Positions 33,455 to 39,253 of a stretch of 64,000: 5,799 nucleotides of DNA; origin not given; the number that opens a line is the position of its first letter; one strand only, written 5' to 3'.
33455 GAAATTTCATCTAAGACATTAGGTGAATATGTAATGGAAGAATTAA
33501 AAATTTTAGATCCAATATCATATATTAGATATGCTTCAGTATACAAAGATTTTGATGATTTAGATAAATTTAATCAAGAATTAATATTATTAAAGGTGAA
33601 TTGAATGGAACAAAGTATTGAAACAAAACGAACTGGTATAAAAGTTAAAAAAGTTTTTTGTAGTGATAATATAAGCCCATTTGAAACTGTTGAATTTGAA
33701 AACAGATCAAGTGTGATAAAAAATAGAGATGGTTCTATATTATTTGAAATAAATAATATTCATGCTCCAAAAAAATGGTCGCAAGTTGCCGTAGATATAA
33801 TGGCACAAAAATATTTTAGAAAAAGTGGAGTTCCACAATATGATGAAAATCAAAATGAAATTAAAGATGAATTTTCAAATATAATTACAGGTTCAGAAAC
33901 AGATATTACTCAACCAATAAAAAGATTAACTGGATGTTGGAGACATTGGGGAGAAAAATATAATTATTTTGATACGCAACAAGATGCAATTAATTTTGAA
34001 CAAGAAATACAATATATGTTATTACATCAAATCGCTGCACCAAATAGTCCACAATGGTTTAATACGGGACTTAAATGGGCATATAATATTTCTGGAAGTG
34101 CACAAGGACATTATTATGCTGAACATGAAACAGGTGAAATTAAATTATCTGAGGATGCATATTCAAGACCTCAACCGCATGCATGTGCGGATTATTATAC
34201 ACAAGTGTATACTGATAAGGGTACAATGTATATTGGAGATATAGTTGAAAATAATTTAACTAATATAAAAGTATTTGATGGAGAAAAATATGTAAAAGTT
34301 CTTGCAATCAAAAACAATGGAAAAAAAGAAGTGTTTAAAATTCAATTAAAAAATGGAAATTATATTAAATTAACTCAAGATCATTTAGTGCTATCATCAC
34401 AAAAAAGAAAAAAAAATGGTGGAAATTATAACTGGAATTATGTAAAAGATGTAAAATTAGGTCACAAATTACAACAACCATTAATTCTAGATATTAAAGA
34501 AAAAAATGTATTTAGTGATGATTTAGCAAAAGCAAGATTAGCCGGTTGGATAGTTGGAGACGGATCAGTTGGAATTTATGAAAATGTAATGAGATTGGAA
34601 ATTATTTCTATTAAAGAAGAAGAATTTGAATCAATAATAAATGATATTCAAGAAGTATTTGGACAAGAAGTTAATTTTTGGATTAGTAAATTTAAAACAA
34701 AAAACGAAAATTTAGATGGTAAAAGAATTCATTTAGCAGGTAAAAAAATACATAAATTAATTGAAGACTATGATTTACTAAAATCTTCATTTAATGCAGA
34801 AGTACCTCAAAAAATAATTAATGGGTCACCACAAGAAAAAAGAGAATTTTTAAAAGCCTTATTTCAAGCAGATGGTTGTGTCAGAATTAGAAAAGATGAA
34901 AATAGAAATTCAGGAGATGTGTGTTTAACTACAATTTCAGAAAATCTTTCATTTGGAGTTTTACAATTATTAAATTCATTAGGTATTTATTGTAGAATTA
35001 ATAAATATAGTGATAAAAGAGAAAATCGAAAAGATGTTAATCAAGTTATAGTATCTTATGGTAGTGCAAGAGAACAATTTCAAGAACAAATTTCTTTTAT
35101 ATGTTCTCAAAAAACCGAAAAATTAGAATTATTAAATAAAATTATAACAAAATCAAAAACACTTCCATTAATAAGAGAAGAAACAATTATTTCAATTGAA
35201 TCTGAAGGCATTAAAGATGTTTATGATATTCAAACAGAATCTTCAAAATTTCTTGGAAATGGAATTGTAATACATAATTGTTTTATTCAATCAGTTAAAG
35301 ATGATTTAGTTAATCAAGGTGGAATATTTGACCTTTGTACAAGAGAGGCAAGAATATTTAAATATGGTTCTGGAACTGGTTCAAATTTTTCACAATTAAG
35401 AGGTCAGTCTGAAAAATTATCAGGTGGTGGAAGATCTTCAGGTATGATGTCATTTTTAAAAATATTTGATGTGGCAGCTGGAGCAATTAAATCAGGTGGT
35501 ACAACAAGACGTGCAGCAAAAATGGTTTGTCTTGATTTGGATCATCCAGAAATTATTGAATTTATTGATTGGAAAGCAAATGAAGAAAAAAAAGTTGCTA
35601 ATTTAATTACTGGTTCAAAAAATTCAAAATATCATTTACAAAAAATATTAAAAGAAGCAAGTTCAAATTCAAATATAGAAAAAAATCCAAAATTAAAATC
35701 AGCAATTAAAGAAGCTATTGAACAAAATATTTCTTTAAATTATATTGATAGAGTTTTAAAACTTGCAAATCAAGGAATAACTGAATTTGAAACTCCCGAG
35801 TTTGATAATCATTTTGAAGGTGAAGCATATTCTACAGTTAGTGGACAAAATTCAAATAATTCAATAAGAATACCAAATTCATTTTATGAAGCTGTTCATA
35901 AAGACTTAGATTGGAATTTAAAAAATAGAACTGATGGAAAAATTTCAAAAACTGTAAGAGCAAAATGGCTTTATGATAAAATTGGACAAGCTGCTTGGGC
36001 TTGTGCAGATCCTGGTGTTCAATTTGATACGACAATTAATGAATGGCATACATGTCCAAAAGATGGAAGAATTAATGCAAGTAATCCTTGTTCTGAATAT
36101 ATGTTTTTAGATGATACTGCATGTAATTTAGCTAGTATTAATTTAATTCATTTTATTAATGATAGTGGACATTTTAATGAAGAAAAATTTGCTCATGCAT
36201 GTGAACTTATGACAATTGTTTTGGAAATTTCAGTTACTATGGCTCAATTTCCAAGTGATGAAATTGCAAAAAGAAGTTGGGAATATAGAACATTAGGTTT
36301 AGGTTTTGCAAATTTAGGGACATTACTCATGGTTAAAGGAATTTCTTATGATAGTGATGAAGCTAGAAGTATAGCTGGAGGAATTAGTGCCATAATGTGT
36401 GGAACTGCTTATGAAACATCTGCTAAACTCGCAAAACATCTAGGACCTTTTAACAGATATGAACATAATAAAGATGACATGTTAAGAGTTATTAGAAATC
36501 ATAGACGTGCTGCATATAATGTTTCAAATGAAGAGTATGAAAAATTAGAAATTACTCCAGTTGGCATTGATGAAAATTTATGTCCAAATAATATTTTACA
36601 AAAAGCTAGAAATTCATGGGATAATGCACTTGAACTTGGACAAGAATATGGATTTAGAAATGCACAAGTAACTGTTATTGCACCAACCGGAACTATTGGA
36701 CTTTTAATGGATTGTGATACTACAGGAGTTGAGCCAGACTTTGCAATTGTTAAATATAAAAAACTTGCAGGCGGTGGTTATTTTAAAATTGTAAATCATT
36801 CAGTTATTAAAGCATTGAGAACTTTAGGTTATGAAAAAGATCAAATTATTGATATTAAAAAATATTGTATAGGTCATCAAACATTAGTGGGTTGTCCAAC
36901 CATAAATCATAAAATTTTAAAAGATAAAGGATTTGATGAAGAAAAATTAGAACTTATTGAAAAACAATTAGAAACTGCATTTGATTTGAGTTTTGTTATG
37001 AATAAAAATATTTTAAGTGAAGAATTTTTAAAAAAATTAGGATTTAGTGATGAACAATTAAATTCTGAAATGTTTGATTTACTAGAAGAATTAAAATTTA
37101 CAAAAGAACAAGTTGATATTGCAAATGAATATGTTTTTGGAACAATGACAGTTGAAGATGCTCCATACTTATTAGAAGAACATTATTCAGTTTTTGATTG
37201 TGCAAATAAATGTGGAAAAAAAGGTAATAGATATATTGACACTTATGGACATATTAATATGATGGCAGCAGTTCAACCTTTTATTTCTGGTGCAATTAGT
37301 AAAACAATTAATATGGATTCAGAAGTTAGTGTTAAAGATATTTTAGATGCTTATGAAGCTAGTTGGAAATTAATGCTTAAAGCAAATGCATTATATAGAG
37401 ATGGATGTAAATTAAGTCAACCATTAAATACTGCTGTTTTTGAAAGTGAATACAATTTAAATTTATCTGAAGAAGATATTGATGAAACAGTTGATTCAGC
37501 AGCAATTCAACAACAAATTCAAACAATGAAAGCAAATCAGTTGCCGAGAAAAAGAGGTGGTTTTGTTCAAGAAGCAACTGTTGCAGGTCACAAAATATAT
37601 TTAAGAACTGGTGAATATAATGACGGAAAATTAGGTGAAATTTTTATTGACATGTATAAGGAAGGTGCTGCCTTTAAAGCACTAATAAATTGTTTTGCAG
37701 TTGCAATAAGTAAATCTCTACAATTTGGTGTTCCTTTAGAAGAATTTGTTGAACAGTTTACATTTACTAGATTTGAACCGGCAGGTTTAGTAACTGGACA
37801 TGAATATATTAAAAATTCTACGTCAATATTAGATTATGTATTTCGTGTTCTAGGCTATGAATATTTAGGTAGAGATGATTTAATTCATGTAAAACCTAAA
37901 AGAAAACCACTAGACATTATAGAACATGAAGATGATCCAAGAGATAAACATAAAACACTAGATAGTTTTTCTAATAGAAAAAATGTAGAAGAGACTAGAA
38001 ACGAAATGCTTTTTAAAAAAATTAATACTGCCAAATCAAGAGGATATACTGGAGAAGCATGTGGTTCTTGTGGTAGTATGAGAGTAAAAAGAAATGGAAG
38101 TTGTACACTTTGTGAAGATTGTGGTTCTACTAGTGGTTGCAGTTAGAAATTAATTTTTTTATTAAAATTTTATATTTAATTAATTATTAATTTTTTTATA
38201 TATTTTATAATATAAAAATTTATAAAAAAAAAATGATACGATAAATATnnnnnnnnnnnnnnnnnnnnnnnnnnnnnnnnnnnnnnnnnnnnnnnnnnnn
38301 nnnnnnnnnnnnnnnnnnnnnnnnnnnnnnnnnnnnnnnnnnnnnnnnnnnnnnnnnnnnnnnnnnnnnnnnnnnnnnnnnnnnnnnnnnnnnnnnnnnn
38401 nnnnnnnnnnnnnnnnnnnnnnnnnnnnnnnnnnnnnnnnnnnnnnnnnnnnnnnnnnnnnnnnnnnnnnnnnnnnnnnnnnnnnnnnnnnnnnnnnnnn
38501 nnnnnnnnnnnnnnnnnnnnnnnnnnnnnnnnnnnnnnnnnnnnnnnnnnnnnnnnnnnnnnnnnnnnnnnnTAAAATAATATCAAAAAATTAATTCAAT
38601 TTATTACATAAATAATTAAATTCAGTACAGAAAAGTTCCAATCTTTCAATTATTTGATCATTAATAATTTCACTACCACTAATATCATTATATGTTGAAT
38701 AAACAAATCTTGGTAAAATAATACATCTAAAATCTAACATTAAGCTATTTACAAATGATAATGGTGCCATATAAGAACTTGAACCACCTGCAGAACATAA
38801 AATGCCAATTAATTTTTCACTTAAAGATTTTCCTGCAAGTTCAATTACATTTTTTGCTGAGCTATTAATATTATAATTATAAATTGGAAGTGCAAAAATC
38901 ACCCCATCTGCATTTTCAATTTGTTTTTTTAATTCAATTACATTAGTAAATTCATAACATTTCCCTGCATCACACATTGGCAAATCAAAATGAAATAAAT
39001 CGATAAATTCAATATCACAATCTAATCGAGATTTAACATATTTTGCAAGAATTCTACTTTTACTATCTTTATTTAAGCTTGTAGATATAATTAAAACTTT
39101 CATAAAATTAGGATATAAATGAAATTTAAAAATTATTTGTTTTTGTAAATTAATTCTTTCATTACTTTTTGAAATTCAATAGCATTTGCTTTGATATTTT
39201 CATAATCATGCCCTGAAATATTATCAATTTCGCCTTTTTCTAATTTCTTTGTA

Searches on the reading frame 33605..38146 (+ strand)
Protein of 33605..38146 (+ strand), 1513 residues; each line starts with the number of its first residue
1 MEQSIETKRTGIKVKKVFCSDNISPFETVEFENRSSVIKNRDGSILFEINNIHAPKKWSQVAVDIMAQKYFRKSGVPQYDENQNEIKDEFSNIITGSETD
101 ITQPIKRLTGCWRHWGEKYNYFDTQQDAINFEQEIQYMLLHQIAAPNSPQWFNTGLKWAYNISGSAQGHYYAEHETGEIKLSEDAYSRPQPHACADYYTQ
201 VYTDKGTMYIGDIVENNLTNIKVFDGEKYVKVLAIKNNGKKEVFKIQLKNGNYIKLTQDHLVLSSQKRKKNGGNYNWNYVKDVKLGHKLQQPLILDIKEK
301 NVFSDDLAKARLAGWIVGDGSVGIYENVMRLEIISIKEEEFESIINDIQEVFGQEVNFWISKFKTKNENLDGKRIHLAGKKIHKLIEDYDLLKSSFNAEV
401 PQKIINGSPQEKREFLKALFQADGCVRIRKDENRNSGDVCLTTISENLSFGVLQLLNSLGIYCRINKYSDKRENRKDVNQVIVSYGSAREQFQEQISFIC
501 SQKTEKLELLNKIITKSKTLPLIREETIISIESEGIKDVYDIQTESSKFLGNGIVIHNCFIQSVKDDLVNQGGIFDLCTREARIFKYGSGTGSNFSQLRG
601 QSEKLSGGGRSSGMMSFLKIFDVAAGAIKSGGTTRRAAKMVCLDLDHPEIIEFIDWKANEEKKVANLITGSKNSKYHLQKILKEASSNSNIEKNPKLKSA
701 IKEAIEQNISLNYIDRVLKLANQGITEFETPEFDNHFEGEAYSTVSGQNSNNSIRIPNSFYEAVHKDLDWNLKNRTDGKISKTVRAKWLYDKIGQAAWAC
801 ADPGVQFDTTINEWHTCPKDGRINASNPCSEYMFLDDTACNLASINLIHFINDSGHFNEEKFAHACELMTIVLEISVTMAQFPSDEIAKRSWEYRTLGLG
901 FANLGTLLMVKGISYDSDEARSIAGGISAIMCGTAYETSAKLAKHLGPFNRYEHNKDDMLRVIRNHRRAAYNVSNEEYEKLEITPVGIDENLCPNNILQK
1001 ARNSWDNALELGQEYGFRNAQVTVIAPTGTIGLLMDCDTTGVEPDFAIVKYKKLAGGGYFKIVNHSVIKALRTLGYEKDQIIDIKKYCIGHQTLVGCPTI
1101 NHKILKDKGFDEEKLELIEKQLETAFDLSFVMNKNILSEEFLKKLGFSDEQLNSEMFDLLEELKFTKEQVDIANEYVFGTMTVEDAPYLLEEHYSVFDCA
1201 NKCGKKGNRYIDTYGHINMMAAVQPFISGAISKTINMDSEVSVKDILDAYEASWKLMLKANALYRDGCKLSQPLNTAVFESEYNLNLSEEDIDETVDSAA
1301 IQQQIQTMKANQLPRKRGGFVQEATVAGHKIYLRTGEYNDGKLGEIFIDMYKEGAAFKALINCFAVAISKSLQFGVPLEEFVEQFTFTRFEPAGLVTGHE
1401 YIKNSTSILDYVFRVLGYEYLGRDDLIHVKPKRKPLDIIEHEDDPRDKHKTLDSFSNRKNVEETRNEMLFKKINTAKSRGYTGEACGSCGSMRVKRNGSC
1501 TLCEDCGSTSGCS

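Call 9: search_protein_families(library=pfam, proteins=[window:33605-38146:+], max_evalue=0.001)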
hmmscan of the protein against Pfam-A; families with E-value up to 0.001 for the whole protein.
window:33605-38146:+ (1513 aa): 6 families
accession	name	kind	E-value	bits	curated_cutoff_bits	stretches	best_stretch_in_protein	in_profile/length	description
PF02867.20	Ribonuc_red_lgC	-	4e-127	425.5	23.9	2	558-1103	2-459/523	Ribonucleotide reductase, barrel domain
PF08471.15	Ribonuc_red_2_N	-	1.9e-32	111.9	27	1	42-142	1-103/103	Class II vitamin B12-dependent ribonucleotide reductase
PF14528.11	LAGLIDADG_3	-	1.4e-13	51.3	22.5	1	411-496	2-81/82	LAGLIDADG-like domain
PF14890.11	Intein_splicing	-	2.5e-11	44.1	35.8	1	208-558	10-155/155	Intein splicing domain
PF12637.14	TSCPD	-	2.5e-10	40.9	22.8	1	1326-1416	11-84/88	TSCPD domain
PF05204.19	Hom_end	-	0.00092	19.7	21.1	0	400-484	2-85/110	Homing endonuclease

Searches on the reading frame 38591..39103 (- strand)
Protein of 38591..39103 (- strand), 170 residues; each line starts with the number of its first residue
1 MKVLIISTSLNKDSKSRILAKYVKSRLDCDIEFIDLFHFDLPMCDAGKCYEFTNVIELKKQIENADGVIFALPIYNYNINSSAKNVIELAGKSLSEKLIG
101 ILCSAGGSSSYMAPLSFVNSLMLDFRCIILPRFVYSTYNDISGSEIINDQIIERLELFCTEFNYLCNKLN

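Call 9: search_protein_families(library=pfam, proteins=[window:38591-39103:-], max_evalue=0.001)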
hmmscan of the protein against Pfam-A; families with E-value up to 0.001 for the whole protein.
window:38591-39103:- (170 aa): 2 families
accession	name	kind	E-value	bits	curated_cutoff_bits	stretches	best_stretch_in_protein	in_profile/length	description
PF03358.20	FMN_red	-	5.8e-25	88.1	24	1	1-132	1-142/152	NADPH-dependent FMN reductase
PF02525.22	Flavodoxin_2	-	2.5e-08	34.3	27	1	1-89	1-102/198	Flavodoxin-like fold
